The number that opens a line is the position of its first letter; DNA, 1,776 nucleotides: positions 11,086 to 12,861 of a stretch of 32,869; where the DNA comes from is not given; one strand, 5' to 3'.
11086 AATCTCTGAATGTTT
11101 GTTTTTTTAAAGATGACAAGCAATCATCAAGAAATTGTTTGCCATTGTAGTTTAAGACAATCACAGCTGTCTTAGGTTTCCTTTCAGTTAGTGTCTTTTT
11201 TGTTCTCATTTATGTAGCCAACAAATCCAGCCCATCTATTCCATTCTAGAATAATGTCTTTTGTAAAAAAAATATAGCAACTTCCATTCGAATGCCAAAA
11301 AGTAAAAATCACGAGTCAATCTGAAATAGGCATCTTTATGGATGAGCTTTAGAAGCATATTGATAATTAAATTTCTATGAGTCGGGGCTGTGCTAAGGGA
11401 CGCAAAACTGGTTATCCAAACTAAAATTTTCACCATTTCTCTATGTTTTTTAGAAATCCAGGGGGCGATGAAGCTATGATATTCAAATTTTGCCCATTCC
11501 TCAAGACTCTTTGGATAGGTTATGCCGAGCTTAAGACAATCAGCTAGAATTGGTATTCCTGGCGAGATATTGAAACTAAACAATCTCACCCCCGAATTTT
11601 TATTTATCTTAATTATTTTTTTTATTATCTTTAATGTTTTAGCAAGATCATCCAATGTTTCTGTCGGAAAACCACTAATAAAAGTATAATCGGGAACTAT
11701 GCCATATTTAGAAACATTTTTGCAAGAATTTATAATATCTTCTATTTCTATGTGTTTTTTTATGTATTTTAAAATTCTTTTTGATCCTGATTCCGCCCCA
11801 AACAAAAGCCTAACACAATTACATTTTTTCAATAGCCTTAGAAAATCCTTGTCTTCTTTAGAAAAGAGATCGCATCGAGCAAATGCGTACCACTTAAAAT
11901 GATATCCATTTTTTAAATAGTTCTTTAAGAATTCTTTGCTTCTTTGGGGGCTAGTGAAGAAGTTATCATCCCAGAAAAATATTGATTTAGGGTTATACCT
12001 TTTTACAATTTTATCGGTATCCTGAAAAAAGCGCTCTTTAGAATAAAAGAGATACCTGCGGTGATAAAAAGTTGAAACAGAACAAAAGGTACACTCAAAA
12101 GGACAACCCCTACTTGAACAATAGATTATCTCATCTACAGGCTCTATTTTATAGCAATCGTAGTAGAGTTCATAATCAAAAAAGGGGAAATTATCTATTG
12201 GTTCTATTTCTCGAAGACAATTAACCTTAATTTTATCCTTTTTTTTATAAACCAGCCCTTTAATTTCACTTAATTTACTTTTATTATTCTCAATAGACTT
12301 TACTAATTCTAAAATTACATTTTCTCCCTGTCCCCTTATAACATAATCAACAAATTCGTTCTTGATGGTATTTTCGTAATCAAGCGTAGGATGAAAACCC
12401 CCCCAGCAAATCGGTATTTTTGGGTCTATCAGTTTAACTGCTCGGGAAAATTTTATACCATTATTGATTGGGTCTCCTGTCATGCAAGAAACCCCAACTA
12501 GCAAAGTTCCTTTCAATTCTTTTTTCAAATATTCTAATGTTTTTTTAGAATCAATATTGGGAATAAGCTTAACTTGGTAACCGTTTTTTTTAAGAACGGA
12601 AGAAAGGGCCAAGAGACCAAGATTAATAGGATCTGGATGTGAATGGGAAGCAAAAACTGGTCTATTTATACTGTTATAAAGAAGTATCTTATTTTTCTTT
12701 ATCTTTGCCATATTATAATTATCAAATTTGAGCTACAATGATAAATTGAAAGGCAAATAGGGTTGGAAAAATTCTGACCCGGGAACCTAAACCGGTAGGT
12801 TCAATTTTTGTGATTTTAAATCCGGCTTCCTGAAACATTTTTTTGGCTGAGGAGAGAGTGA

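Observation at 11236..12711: B12-binding radical SAM enzyme number 1 embedded in a glycan operon, next to the methyltransferase array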

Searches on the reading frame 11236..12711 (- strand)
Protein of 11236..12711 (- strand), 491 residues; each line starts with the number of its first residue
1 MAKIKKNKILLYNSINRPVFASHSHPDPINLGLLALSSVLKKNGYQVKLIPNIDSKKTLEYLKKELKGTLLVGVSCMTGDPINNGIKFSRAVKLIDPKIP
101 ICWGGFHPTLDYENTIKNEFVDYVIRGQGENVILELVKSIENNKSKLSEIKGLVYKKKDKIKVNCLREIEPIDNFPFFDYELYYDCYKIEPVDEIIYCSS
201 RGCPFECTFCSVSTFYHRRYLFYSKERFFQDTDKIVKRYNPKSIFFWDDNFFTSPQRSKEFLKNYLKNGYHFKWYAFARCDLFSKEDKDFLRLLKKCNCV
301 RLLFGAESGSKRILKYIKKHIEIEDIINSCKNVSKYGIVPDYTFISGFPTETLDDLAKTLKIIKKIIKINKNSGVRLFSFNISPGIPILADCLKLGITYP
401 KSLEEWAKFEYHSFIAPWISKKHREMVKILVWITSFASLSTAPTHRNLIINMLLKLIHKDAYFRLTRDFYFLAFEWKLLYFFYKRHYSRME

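Call 4: search_protein_families(library=pfam, proteins=[window:11236-12711:-], max_evalue=0.01)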
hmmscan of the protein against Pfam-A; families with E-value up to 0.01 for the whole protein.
window:11236-12711:- (491 aa): 2 families
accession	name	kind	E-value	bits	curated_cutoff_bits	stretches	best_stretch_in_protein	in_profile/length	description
PF04055.27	Radical_SAM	-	7.2e-19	69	29.5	1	199-361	3-164/166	Radical SAM superfamily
PF02310.24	B12-binding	-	2e-14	53.9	32.1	1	23-136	7-120/121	B12 binding domain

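Call 5: search_protein_families(library=ncbifam, proteins=[window:11236-12711:-], max_evalue=0.01)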
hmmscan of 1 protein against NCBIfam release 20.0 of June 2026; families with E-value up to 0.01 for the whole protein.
window:11236-12711:- (491 aa): 25 families
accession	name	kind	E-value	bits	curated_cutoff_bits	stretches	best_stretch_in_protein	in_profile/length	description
NF050148.1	rSAM_ApyD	equivalog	2.9e-42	144.9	750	1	86-391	91-392/645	RiPP biosynthesis radical SAM protein ApyD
TIGR04479.1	bcpD_PhpK_rSAM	subfamily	5.9e-37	127.2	600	1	29-365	71-408/504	PhpK family radical SAM P-methyltransferase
TIGR04013.1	B12_SAM_MJ_1487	hypoth_equivalog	4.5e-36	124.5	251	2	289-387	255-352/382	TIGR04013 family B12-binding domain/radical SAM domain-containing protein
TIGR02026.1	BchE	equivalog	9.2e-35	120.4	481.35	1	32-363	24-362/497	magnesium-protoporphyrin IX monomethyl ester anaerobic oxidative cyclase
TIGR03471.1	HpnJ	equivalog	1e-29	103.8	577.6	1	82-366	81-365/472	hopanoid biosynthesis associated radical SAM protein HpnJ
TIGR03975.1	rSAM_ocin_1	subfamily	8.3e-24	84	281.85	1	70-374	130-438/606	RiPP maturation radical SAM C-methyltransferase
NF040542.1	rSAM_RCCLKC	equivalog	9.6e-24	84.3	450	1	63-364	43-348/423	arsinothricin biosynthesis radical SAM protein ArsL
TIGR04190.1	B12_SAM_Ta0216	equivalog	1.7e-23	83.1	500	1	29-388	36-415/554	TIGR04190 family B12-binding domain/radical SAM domain protein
TIGR04367.1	HpnR_B12_rSAM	equivalog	4.3e-23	81.6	650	1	31-339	23-326/490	hopanoid C-3 methylase HpnR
TIGR04072.2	rSAM_ladder_B12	equivalog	1.8e-22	79.6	360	1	31-368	19-351/443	lipid biosynthesis B12-binding/radical SAM protein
TIGR04014.1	B12_SAM_MJ_0865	equivalog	1.2e-20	73.7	360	2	292-365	262-335/434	methyl-coenzyme M reductase glutamine C-methyltransferase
TIGR04385.1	B12_rSAM_cofa1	equivalog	1.3e-19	70.8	450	1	31-372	21-370/438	B12 lower ligand biosynthesis radical SAM protein BzaD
NF040546.1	rSAM_CUAEP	equivalog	2.1e-18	66.3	500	1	33-377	16-352/468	CUAEP/CCAEP-tail radical SAM (seleno)protein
NF038361.1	rSAM_Sden_1168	equivalog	1.2e-17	63.7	575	1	72-366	144-451/560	Sden_1168 family B12-binding radical SAM P-methyltransferase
NF033712.0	B12_rSAM_KedN5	subfamily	9.9e-12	43.9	700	1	86-263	79-262/624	KedN5 family methylcobalamin-dependent radical SAM C-methyltransferase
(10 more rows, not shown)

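Call 9: find_homologous_proteins(query=window:11236-12711:-)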
Query window:11236-12711:- (491 aa): 843 proteins with E <= 0.001 among 8000 candidates; the best 120 are listed.
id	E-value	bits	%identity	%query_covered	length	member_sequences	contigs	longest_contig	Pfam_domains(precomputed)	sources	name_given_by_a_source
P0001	0.0e+0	1132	100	100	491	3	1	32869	PF04055.28,PF02310.25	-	-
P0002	2.5e-202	691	62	98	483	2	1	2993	PF04055.28,PF02310.25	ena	-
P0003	6.7e-199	680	59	99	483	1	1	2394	PF04055.28,PF02310.25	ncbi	ncbi:MAG TPA: radical SAM protein [Patescibacteria group bacterium]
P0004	6.2e-197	673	62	98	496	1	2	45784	PF04055.28,PF02310.25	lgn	-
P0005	1.8e-194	665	59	98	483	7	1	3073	PF04055.28,PF02310.25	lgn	-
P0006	3.3e-193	661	59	99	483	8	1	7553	PF04055.28,PF02310.25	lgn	-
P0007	1.2e-192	659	60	99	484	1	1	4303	PF04055.28,PF02310.25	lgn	-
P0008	1.8e-191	655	60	94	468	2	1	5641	PF04055.28,PF02310.25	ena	-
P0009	1.8e-187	642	60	95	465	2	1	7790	PF04055.28,PF02310.25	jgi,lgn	-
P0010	8.0e-187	640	61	94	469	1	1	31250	PF04055.28,PF02310.25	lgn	-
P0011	2.0e-173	596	55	99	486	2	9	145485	PF04055.28,PF02310.25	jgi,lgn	-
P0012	5.4e-171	588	54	99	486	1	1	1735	PF04055.28,PF02310.25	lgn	-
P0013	5.9e-170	584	53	99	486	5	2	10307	PF04055.28,PF02310.25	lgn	-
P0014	6.0e-168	578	52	99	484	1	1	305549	PF04055.28,PF13353.12,PF02310.25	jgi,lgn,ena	-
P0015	6.3e-166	571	51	98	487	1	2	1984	PF04055.28,PF02310.25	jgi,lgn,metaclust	metaclust:\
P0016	4.7e-164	565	52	99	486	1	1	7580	PF04055.28,PF02310.25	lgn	-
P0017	5.9e-144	499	46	99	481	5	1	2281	PF04055.28,PF02310.25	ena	-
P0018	6.2e-139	482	48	98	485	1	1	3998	PF04055.28,PF02310.25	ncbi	-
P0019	2.4e-137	477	46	97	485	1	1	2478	PF04055.28,PF02310.25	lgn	-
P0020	1.8e-135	471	45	97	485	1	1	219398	PF04055.28,PF02310.25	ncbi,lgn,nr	ncbi:MAG: radical SAM protein [Candidatus Omnitrophica bacterium]|nr:radical SAM protein [Candidatus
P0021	5.0e-133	463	44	98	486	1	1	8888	PF04055.28,PF02310.25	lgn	-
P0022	2.3e-131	457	58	68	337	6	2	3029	PF04055.28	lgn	-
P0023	1.8e-123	431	62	62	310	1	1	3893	PF04055.28,PF02310.25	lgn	-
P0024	2.2e-112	394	59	60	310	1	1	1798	PF04055.28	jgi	jgi:hypothetical protein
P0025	1.2e-107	379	40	92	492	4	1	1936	PF04055.28,PF02310.25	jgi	-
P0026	3.7e-106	374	40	98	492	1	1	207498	PF04055.28,PF02310.25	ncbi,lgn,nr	ncbi:MAG: radical SAM protein [Candidatus Omnitrophota bacterium]|nr:radical SAM protein [Candidatus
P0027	6.6e-105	370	40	90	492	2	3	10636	PF04055.28,PF02310.25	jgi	-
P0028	7.2e-105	370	39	99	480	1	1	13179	PF04055.28,PF02310.25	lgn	-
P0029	9.1e-104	366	38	98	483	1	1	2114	PF04055.28,PF02310.25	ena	-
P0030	2.2e-103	365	39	98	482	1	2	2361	PF04055.28,PF02310.25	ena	-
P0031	2.9e-102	361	38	99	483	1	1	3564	PF04055.28,PF02310.25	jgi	-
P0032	8.5e-101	356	38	98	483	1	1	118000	PF04055.28,PF02310.25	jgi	jgi:anaerobic magnesium-protoporphyrin IX monomethyl ester cyclase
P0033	2.0e-100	355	38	98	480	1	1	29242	PF04055.28,PF02310.25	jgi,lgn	-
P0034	2.4e-99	351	38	98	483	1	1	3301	PF04055.28,PF02310.25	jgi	jgi:anaerobic magnesium-protoporphyrin IX monomethyl ester cyclase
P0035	2.8e-99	351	38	99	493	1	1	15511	PF04055.28,PF02310.25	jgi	jgi:radical SAM superfamily enzyme YgiQ (UPF0313 family)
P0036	2.9e-99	351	39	98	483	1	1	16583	PF04055.28,PF02310.25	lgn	-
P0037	3.0e-96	341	39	98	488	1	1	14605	PF04055.28,PF02310.25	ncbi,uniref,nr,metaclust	ncbi:hypothetical protein A3J78_00090 [Candidatus Beckwithbacteria bacterium RBG_13_35_6]|uniref:Unc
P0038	1.4e-89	319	36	92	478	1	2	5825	PF04055.28,PF02310.25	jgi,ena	-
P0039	3.9e-81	291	35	93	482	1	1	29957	PF04055.28,PF02310.25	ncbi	ncbi:MAG: radical SAM protein [archaeon]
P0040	5.5e-76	274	35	97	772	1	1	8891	PF00534.27,PF04055.28,PF08241.19,PF13692.13,PF02310.25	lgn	-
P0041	6.8e-76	274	33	99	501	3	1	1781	PF04055.28,PF13353.12,PF02310.25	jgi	-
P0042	1.1e-75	273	35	91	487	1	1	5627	PF04055.28,PF02310.25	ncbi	-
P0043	2.4e-75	272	39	73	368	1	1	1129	PF04055.28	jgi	-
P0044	8.6e-74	267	34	96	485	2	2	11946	PF04055.28,PF02310.25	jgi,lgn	-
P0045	9.8e-74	267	35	91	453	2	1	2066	PF04055.28,PF13353.12,PF02310.25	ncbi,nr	ncbi:MAG: B12-binding domain-containing radical SAM protein, partial [Candidatus Delongbacteria bact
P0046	2.0e-73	266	32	98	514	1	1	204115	PF04055.28,PF02310.25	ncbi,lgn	ncbi:MAG: radical SAM protein [Pseudomonadota bacterium]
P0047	5.3e-73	265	35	88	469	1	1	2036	PF04055.28,PF02310.25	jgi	jgi:anaerobic magnesium-protoporphyrin IX monomethyl ester cyclase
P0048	7.1e-73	264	34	97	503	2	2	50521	PF04055.28,PF02310.25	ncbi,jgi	-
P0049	2.3e-72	262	36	82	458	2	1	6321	PF04055.28,PF02310.25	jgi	-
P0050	5.9e-72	261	32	98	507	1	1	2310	PF04055.28,PF02310.25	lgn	-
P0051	2.0e-71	259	32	93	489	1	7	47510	PF04055.28,PF02310.25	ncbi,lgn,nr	ncbi:B12-binding domain-containing radical SAM protein [Candidatus Woesearchaeota archaeon]|nr:B12-b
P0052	2.9e-71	259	34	97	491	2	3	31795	PF04055.28,PF02310.25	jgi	jgi:anaerobic magnesium-protoporphyrin IX monomethyl ester cyclase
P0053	3.4e-71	259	29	91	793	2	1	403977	PF04055.28,PF02310.25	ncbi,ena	-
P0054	5.4e-70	255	32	97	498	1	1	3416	PF04055.28,PF02310.25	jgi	jgi:anaerobic magnesium-protoporphyrin IX monomethyl ester cyclase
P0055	1.0e-69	254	31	96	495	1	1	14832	PF04055.28,PF02310.25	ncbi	-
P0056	1.3e-69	253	36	84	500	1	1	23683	PF04055.28,PF02310.25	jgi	-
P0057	2.8e-69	252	37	84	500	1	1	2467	PF04055.28,PF02310.25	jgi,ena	-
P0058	7.1e-69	251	37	85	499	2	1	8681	PF04055.28,PF02310.25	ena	-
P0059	9.5e-69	251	36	84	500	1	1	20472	PF04055.28,PF02310.25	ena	-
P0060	1.2e-68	250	37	78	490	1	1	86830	PF04055.28,PF02310.25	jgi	jgi:radical SAM superfamily enzyme YgiQ (UPF0313 family)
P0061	2.3e-68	249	34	82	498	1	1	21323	PF04055.28,PF02310.25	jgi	jgi:anaerobic magnesium-protoporphyrin IX monomethyl ester cyclase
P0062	3.6e-68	249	35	85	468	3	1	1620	PF04055.28,PF02310.25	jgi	-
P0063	4.1e-68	248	34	85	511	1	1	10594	PF04055.28,PF02310.25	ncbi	-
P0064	1.4e-67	247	33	85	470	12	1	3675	PF04055.28,PF02310.25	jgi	jgi:radical SAM superfamily enzyme YgiQ (UPF0313 family)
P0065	1.5e-67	247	35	70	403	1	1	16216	PF04055.28,PF02310.25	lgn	-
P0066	1.2e-66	244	31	92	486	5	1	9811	PF04055.28,PF02310.25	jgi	jgi:radical SAM superfamily enzyme YgiQ (UPF0313 family)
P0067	1.4e-66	243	33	96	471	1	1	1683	PF04055.28,PF02310.25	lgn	-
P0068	1.6e-66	243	33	92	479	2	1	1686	PF04055.28,PF02310.25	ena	-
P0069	2.8e-66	242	31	95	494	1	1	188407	PF04055.28,PF13353.12,PF02310.25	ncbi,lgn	-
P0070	3.1e-66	242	33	88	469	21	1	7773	PF04055.28,PF02310.25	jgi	jgi:anaerobic magnesium-protoporphyrin IX monomethyl ester cyclase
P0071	9.0e-66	241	36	81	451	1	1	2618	PF04055.28,PF02310.25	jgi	jgi:radical SAM superfamily enzyme YgiQ (UPF0313 family)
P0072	1.1e-65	240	33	80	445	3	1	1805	PF04055.28,PF02310.25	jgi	-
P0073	3.0e-65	239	44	64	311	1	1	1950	PF04055.28,PF02310.25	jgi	jgi:anaerobic magnesium-protoporphyrin IX monomethyl ester cyclase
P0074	2.1e-64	236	36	82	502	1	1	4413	PF04055.28,PF02310.25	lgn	-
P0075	4.0e-64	235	32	91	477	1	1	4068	PF04055.28,PF13353.12,PF02310.25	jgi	jgi:radical SAM superfamily enzyme YgiQ (UPF0313 family)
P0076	7.3e-64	234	31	94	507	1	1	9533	PF04055.28,PF02310.25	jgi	-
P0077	9.1e-64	234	31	82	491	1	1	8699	PF04055.28,PF02310.25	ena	-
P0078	8.5e-63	231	40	74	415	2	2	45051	PF04055.28,PF02310.25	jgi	-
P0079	3.1e-62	229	30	92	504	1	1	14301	PF04055.28,PF02310.25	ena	-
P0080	3.4e-62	229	33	82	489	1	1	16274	PF04055.28,PF02310.25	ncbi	ncbi:MAG: B12-binding domain-containing radical SAM protein [Dehalococcoidia bacterium]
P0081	3.8e-62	229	31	93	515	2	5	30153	PF04055.28,PF13353.12,PF02310.25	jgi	-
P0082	5.2e-62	228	34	83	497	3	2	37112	PF04055.28,PF02310.25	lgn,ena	-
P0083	1.0e-61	227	33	92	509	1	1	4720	PF04055.28,PF02310.25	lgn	-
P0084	1.1e-61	227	30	95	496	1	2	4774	PF04055.28,PF13353.12,PF02310.25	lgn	-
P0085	1.4e-61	227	30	92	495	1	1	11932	PF04055.28,PF02310.25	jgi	jgi:radical SAM superfamily enzyme YgiQ (UPF0313 family)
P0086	1.6e-61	227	31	97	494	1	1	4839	PF04055.28,PF02310.25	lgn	-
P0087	4.1e-61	225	32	84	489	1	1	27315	PF04055.28,PF02310.25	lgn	-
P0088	5.9e-61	225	33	81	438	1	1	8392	PF04055.28,PF02310.25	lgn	-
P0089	9.2e-61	224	30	99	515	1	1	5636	PF04055.28,PF02310.25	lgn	-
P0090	1.2e-60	224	32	82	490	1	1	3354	PF04055.28,PF02310.25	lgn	-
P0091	1.3e-60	224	33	90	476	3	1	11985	PF04055.28,PF02310.25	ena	-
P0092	1.9e-60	223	31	92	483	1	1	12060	PF04055.28,PF02310.25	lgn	-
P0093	3.1e-60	222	29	97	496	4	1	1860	PF04055.28,PF02310.25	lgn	-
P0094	3.3e-60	222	31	92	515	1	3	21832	PF04055.28,PF02310.25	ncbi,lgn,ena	-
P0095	4.1e-60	222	31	91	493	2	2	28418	PF04055.28,PF02310.25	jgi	jgi:radical SAM superfamily enzyme YgiQ (UPF0313 family)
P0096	8.5e-60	221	33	90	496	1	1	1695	PF04055.28,PF02310.25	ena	-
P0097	2.1e-59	220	29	91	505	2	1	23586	PF04055.28,PF02310.25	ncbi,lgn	-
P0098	3.2e-59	219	32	81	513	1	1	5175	PF04055.28,PF02310.25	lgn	-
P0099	1.1e-58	217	31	97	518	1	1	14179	PF04055.28,PF02310.25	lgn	-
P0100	1.5e-58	217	30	99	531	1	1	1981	PF04055.28,PF19864.6,PF02310.25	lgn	-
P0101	2.4e-58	216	32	91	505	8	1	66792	PF04055.28,PF02310.25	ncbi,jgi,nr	ncbi:B12-binding domain-containing radical SAM protein [bacterium]|nr:B12-binding domain-containing 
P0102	5.4e-58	215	30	93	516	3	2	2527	PF04055.28,PF02310.25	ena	-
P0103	9.1e-58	214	30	98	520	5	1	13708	PF04055.28,PF02310.25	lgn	-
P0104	2.5e-56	210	32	76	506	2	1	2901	PF04055.28,PF02310.25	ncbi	-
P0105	2.8e-56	209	31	86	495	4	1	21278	PF04055.28,PF02310.25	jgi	-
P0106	4.9e-56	209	34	82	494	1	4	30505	PF04055.28,PF02310.25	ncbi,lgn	-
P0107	5.8e-56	208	31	92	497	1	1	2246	PF04055.28,PF13353.12,PF02310.25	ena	-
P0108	7.5e-56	208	31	93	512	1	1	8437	PF04055.28,PF02310.25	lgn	-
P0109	1.0e-55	208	29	92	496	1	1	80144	PF04055.28,PF02310.25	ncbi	-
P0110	1.0e-55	208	30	90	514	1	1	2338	PF04055.28,PF02310.25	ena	-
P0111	1.1e-55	207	28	99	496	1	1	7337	PF04055.28,PF02310.25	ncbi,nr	ncbi:MAG: B12-binding domain-containing radical SAM protein [Desulfobacterales bacterium]|nr:B12-bin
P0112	2.0e-55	207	30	93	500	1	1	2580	PF04055.28,PF02310.25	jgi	jgi:anaerobic magnesium-protoporphyrin IX monomethyl ester cyclase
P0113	4.1e-55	206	31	87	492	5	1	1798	PF04055.28,PF02310.25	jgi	-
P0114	5.0e-55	205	31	92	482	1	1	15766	PF04055.28,PF02310.25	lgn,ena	-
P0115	8.3e-55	205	29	91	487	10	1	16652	PF04055.28,PF02310.25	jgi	jgi:anaerobic magnesium-protoporphyrin IX monomethyl ester cyclase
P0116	1.3e-54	204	29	93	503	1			PF04055.28,PF02310.25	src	-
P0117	2.1e-54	203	29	83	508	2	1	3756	PF04055.28,PF02310.25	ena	-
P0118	2.2e-54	203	32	96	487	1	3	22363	PF04055.28,PF02310.25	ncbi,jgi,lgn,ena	-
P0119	3.5e-54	203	30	73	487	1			PF04055.28,PF02310.25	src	-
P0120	6.5e-54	202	29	93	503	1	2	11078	PF04055.28,PF02310.25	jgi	jgi:anaerobic magnesium-protoporphyrin IX monomethyl ester cyclase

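Call 10: search_solved_structures(query=window:11236-12711:-, max_evalue=0.01, show_alignments=2)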
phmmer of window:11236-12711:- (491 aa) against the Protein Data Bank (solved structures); distinct sequences matched with E-value up to 0.01: 4.
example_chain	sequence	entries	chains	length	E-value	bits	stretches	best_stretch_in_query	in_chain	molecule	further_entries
9ccb_A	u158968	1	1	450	5e-11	45.2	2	108-221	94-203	Radical SAM core domain-containing protein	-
6fd2_B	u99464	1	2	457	0.0016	20.4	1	199-364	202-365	Putative apramycin biosynthetic oxidoreductase 4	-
7kdx_A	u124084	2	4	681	0.0032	19.5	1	84-256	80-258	Methyltransferase TokK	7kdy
9n1b_A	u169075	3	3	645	0.0039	19.2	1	124-250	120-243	Radical SAM protein | Radical SAM enzyme CysS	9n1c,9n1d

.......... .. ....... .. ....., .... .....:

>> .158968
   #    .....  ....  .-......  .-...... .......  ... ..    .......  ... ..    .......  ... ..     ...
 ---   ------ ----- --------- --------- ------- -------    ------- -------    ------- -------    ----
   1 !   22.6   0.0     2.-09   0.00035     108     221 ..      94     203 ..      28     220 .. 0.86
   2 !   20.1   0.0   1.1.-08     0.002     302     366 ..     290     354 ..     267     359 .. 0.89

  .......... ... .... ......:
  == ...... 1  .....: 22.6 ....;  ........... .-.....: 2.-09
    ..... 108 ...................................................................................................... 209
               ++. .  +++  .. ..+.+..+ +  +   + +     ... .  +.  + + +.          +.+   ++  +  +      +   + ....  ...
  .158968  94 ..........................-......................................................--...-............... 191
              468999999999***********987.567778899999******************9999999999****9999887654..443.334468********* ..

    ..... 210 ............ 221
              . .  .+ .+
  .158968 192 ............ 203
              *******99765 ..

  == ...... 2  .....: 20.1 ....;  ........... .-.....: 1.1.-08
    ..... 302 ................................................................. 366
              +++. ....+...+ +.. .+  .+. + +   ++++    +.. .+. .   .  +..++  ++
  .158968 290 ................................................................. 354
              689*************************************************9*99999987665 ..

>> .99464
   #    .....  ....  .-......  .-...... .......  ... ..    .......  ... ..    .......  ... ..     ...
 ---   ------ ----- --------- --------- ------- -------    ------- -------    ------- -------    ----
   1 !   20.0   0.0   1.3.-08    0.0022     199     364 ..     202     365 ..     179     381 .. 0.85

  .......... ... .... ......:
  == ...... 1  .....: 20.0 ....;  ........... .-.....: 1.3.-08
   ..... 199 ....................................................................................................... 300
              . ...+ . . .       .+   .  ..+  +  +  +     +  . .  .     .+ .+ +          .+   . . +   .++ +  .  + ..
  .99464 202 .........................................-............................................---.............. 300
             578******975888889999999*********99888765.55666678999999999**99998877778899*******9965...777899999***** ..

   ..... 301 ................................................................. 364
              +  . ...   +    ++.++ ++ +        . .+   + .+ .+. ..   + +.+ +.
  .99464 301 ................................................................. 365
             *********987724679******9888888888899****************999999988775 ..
